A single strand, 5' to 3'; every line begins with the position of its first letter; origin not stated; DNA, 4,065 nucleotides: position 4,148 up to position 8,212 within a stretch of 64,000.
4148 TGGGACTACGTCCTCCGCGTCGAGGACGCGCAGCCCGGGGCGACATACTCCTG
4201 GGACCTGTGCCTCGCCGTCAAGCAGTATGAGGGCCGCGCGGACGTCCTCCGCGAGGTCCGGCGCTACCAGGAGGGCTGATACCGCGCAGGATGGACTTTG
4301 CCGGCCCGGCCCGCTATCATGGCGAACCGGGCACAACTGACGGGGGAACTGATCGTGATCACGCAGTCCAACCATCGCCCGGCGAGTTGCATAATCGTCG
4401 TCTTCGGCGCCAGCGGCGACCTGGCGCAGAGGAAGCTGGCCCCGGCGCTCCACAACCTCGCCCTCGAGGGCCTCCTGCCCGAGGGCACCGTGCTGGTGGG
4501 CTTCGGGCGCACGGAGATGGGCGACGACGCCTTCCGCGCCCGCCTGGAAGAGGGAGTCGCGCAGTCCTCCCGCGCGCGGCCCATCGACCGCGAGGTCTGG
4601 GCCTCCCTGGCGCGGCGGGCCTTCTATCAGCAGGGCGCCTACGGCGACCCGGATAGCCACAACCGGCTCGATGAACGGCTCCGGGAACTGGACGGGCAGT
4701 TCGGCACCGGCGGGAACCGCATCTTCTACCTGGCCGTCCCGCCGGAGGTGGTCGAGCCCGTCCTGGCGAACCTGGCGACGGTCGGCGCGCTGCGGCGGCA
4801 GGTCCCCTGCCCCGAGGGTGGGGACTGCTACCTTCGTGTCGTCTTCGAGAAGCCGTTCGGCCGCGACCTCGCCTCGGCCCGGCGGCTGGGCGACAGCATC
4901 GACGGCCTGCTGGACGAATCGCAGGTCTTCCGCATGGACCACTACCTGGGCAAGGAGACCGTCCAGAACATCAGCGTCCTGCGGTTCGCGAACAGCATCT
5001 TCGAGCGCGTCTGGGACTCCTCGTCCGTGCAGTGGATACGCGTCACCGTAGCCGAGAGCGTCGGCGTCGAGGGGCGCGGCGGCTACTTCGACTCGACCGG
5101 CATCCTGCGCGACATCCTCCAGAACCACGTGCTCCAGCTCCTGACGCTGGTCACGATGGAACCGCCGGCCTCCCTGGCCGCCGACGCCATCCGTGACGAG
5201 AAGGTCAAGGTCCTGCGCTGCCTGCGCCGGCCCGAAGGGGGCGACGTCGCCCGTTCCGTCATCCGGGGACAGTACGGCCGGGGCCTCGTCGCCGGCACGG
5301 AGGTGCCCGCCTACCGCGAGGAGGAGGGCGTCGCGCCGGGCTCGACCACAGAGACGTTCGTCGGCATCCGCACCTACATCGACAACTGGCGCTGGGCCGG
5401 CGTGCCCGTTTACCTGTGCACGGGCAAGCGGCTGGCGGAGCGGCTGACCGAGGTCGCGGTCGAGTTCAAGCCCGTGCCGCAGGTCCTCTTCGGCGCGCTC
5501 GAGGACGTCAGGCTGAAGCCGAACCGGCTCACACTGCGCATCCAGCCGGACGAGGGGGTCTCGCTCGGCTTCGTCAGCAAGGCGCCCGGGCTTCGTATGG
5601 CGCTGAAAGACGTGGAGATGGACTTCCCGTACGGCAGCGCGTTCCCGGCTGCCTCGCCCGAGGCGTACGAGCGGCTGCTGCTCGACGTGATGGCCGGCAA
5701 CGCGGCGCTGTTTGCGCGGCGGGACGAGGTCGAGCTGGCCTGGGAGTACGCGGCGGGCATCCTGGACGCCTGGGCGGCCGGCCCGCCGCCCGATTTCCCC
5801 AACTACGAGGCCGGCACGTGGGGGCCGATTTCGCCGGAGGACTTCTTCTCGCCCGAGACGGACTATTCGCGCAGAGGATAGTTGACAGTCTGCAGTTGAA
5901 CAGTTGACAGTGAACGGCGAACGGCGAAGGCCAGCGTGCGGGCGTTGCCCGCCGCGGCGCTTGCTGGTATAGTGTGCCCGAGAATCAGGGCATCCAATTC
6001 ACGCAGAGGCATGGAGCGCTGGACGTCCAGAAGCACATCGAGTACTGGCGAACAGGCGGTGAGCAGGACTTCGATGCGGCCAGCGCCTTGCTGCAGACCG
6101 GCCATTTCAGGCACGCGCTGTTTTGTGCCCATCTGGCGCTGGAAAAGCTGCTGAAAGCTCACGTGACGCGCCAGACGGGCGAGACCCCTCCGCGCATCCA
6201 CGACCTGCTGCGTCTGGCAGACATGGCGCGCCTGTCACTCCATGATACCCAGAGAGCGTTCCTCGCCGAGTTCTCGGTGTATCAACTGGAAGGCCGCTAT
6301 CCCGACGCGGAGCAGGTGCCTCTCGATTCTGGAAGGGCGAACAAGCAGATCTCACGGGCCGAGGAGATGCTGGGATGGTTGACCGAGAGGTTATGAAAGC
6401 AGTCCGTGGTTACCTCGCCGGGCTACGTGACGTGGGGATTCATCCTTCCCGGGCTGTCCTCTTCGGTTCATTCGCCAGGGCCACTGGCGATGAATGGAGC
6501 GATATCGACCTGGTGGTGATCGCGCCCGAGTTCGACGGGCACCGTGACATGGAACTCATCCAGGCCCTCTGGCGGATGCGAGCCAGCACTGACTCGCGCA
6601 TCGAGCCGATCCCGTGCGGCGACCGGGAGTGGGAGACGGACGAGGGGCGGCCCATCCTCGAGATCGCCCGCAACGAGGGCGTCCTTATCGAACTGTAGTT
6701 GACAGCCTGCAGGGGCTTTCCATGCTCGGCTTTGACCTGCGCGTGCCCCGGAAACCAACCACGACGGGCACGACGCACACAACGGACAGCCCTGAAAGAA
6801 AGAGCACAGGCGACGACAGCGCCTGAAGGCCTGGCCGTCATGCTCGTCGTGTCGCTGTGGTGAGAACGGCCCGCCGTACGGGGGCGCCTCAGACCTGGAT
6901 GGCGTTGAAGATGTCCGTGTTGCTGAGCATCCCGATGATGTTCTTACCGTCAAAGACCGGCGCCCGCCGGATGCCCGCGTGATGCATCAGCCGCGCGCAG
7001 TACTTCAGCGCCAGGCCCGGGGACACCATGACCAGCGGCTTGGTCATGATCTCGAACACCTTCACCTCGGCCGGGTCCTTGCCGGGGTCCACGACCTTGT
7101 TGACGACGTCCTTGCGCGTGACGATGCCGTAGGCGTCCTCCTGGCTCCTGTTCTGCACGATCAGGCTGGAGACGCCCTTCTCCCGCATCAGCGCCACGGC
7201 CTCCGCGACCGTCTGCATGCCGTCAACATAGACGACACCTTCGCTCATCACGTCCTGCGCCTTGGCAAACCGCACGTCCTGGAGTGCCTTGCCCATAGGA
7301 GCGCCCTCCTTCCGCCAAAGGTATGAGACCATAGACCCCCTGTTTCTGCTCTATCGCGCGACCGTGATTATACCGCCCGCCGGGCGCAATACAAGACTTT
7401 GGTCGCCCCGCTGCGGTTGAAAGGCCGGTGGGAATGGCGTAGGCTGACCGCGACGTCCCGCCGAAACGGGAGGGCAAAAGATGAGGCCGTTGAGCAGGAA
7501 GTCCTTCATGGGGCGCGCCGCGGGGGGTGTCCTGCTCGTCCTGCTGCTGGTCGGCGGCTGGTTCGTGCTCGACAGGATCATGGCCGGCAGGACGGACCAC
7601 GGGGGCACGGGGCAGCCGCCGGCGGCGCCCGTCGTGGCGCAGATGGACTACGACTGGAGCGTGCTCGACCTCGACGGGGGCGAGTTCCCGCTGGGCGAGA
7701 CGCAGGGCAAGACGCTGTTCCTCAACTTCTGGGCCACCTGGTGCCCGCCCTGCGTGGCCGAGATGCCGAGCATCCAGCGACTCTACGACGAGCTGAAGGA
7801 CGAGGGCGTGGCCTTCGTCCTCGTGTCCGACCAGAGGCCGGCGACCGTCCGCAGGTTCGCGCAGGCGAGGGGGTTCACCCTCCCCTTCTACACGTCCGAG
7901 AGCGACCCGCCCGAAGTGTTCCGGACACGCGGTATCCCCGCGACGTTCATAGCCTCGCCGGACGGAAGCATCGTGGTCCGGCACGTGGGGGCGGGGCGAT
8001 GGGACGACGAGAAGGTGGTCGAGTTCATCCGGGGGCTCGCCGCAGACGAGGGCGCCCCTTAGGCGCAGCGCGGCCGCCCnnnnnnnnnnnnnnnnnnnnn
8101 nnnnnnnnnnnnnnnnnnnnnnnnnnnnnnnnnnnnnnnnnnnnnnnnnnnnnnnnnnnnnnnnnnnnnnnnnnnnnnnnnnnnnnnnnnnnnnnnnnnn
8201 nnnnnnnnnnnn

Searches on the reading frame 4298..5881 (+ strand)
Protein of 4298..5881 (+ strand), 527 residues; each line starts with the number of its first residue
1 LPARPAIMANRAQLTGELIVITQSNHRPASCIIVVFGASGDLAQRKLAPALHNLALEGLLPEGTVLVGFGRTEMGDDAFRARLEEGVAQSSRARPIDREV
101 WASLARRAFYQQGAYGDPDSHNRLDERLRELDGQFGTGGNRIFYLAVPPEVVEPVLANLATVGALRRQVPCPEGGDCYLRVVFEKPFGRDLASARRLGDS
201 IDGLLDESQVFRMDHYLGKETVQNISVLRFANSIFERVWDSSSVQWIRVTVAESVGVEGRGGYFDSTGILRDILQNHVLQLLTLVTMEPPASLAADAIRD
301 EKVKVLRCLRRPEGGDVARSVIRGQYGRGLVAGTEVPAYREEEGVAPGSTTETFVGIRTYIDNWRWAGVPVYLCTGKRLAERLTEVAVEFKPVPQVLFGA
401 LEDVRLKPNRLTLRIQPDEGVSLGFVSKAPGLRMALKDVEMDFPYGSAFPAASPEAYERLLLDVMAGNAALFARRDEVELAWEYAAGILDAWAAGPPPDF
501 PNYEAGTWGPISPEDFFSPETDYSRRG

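Call 75: search_protein_families(library=pfam, proteins=[window:4298-5881:+], max_evalue=0.0001)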
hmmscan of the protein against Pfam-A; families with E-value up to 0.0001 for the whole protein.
window:4298-5881:+ (527 aa): 2 families
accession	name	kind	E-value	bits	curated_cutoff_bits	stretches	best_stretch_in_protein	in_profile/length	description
PF02781.21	G6PD_C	-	4.7e-113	377.6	27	1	227-518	2-289/296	Glucose-6-phosphate dehydrogenase, C-terminal domain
PF00479.28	G6PD_N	-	1.9e-54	185.5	22.1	1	34-224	1-183/183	Glucose-6-phosphate dehydrogenase, NAD binding domain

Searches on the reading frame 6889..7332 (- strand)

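Call 75: search_protein_families(library=pfam, proteins=[window:6889-7332:-], max_evalue=0.0001)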
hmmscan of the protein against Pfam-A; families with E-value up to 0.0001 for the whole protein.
window:6889-7332:- (147 aa): 1 family
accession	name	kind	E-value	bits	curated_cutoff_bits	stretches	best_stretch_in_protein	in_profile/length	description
PF00571.33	CBS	-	1.2e-23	83.6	24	2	92-145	1-55/57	CBS domain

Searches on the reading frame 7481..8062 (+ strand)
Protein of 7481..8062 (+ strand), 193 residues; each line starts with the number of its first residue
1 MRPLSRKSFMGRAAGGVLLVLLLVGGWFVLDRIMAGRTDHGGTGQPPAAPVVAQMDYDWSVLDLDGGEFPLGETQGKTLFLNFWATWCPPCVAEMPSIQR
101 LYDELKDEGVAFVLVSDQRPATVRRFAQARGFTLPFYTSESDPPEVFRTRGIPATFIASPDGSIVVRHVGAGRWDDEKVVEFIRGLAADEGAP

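Call 75: search_protein_families(library=pfam, proteins=[window:7481-8062:+], max_evalue=0.0001)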
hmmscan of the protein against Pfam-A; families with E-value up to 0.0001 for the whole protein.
window:7481-8062:+ (193 aa): 5 families
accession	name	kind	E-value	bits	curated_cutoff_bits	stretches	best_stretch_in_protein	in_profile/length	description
PF08534.16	Redoxin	-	1.8e-18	67.2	26.6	1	63-174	15-138/148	Redoxin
PF00578.27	AhpC-TSA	-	3.2e-18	66.3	26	1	58-165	7-122/124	AhpC/TSA family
PF13905.12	Thioredoxin_8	-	5.1e-08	33.6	27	1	76-164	1-94/94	Thioredoxin-like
PF05988.18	DUF899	-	1.8e-06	28.2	27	1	79-141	76-138/224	Bacterial protein of unknown function (DUF899)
PF00085.26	Thioredoxin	-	1.2e-05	25.7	23.5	1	77-116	19-57/103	Thioredoxin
